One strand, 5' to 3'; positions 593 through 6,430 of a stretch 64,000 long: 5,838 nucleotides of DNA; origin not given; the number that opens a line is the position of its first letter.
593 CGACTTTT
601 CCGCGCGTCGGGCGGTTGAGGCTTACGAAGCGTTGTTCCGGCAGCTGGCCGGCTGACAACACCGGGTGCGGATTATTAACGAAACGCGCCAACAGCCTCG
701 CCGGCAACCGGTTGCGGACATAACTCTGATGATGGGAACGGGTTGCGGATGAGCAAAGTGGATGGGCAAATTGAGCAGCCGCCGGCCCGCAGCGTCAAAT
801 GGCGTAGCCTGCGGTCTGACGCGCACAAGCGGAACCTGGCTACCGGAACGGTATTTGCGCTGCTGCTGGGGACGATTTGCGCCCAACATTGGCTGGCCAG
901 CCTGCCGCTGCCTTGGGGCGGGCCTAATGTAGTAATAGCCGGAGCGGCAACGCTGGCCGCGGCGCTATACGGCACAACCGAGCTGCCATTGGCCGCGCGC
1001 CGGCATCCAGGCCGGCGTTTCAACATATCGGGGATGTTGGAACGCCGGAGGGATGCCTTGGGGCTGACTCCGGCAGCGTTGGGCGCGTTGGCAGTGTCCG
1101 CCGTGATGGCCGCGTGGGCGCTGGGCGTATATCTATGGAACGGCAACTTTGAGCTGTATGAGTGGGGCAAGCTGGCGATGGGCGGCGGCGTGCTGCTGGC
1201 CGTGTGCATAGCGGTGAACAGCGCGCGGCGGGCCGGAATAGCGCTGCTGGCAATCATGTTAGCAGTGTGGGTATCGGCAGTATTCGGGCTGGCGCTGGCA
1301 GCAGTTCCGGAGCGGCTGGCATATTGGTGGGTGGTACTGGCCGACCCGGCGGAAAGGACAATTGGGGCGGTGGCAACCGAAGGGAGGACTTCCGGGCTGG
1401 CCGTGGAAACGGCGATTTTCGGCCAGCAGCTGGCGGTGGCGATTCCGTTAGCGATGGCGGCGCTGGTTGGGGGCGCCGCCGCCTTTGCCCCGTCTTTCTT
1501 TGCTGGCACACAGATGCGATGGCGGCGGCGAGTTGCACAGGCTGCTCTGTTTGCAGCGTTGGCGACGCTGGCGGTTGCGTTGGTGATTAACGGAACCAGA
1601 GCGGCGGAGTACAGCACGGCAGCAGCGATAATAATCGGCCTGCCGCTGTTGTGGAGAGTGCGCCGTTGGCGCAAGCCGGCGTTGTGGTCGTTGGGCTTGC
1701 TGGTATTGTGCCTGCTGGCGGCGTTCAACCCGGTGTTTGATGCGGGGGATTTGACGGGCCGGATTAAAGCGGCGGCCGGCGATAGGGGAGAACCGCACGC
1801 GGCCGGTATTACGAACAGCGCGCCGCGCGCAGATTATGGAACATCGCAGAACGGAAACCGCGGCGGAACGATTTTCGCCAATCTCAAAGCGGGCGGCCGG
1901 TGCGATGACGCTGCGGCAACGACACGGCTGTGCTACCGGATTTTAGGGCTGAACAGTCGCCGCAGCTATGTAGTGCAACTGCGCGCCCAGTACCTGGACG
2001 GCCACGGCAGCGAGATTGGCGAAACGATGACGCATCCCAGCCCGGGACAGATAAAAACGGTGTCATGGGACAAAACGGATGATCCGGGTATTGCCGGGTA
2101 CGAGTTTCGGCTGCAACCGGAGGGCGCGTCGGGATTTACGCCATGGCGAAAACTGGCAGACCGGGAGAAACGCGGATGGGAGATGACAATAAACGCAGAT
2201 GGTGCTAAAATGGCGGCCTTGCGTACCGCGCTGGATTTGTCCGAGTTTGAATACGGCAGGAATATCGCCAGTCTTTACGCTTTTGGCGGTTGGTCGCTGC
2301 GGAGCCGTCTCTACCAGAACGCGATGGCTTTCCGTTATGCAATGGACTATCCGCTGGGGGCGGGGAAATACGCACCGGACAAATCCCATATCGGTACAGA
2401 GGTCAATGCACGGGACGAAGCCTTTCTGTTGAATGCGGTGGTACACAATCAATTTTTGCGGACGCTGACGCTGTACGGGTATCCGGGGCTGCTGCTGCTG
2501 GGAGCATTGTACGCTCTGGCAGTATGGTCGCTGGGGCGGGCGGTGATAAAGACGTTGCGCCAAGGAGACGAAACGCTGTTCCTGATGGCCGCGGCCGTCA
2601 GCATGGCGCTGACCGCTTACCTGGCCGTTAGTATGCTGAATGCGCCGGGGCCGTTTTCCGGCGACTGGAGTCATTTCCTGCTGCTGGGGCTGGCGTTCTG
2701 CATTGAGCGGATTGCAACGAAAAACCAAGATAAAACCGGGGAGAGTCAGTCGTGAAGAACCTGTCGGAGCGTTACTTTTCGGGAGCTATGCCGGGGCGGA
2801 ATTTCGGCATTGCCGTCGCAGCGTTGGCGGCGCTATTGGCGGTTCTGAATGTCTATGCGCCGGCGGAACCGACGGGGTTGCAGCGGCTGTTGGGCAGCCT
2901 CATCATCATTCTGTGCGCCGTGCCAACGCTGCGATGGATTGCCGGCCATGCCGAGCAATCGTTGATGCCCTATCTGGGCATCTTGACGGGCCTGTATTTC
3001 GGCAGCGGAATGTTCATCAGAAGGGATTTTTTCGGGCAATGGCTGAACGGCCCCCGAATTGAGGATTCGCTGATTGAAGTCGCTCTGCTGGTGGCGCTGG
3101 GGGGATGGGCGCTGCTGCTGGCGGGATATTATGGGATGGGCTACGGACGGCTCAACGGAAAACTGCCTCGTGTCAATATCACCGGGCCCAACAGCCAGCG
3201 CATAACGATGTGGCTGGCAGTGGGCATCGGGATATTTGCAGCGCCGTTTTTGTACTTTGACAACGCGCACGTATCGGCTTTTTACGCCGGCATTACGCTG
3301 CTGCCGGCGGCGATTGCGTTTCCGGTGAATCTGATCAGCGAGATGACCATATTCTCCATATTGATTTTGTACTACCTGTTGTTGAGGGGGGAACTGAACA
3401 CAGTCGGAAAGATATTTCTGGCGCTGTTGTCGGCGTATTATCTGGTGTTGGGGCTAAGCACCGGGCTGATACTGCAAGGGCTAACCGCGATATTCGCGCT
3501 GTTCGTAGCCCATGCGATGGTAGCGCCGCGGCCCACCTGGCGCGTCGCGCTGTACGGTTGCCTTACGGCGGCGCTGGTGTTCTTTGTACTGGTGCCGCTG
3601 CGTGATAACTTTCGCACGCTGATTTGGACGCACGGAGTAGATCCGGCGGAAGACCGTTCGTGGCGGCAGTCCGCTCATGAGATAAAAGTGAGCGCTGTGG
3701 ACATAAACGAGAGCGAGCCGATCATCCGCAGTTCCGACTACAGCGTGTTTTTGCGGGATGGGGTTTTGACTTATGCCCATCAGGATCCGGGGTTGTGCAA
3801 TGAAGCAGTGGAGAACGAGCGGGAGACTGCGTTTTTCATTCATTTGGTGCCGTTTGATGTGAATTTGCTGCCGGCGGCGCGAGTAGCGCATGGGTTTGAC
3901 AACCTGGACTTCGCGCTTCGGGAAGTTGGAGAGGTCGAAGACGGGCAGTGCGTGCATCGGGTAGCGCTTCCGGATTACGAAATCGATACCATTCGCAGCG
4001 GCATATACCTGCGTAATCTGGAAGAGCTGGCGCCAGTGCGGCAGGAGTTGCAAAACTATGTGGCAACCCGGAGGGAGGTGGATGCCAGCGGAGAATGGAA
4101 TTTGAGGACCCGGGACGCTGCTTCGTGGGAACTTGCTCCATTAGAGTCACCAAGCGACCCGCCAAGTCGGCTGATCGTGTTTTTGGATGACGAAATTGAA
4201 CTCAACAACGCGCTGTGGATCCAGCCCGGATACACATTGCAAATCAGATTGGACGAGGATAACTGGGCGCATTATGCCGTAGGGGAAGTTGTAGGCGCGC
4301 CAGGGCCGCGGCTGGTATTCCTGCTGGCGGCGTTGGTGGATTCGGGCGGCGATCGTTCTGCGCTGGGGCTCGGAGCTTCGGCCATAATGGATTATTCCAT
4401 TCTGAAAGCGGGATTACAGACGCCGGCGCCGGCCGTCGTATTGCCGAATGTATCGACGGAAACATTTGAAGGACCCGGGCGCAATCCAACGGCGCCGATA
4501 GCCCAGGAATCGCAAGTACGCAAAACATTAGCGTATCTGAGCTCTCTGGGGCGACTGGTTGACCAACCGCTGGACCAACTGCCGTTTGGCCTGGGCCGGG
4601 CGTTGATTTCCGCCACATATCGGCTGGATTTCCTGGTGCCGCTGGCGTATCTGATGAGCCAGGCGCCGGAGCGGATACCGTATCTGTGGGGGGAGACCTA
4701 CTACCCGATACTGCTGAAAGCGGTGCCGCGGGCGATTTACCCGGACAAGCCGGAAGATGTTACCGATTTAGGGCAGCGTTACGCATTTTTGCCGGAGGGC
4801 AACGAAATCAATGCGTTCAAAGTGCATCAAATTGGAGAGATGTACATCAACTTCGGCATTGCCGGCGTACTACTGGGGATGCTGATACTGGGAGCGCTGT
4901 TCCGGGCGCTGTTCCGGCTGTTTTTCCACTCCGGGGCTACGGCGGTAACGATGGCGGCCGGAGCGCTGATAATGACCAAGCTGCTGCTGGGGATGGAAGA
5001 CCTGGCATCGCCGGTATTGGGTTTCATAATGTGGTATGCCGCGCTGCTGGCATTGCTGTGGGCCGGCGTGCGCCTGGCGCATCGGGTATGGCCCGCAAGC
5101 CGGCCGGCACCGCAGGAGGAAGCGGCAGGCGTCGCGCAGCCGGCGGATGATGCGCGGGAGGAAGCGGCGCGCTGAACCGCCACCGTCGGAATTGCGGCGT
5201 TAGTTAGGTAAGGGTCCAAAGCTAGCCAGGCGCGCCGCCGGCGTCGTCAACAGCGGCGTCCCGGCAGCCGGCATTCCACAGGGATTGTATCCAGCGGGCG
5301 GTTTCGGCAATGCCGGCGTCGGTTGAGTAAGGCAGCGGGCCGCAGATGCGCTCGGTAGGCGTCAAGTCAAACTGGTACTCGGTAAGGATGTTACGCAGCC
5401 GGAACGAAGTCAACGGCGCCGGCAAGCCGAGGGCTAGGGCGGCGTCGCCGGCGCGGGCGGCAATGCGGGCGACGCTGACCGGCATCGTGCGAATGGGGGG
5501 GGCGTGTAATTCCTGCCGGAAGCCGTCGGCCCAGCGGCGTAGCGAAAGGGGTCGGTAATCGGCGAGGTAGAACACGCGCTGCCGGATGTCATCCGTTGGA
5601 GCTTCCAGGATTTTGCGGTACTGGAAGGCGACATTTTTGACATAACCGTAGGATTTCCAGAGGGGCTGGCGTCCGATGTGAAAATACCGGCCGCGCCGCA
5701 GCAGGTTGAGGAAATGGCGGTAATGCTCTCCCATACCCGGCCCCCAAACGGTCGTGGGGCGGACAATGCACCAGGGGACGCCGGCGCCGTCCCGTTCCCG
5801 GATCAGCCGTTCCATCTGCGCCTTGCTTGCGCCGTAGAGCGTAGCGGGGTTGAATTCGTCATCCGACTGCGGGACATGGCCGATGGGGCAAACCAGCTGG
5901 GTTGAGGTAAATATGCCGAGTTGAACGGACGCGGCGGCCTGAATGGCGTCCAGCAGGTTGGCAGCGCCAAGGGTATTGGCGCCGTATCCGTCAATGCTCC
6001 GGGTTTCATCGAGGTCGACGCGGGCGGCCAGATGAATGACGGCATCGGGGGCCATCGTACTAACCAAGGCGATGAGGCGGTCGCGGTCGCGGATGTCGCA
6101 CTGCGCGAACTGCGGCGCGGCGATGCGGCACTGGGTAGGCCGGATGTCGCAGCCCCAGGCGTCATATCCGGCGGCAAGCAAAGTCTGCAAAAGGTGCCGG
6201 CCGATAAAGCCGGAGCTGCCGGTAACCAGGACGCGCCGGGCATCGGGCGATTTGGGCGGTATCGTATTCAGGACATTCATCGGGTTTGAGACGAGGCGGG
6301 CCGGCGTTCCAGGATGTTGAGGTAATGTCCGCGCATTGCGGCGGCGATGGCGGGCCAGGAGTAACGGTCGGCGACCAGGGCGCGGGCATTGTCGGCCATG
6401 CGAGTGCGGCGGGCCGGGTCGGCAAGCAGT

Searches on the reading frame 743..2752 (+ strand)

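Call 94: search_protein_families(library=pfam, proteins=[window:743-2752:+], max_evalue=0.0001)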
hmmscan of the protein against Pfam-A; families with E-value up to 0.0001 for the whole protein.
window:743-2752:+ (670 aa): 1 family
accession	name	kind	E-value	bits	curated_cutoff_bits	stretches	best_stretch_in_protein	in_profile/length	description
PF04932.20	Wzy_C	-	6.1e-07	29.8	31.7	0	271-346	1-74/149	O-Antigen ligase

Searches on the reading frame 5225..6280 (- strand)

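Call 94: search_protein_families(library=pfam, proteins=[window:5225-6280:-], max_evalue=0.0001)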
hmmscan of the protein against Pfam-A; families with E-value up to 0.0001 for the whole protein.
window:5225-6280:- (352 aa): 7 families
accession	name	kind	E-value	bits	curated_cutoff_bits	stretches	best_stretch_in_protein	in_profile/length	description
PF01370.27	Epimerase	-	3.9e-34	118.6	20.9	1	17-236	1-236/240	NAD dependent epimerase/dehydratase family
PF16363.11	GDP_Man_Dehyd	-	3.2e-20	73.3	27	1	18-227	1-239/332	GDP-mannose 4,6 dehydratase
PF04321.23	RmlD_sub_bind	-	7.5e-20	71.6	27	1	16-277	2-250/287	RmlD substrate binding domain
PF01073.25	3Beta_HSD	-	1.4e-19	70.7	22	1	18-246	1-255/280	3-beta hydroxysteroid dehydrogenase/isomerase family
PF07993.18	NAD_binding_4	-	9.8e-14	51.6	20.1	1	79-180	90-209/258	Male sterility protein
PF02719.21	Polysacc_synt_2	-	3.4e-08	33.5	20.2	1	61-163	61-152/293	Polysaccharide biosynthesis protein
PF13460.12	NAD_binding_10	-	2.4e-06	28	27.2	1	21-177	1-145/184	NAD(P)H-binding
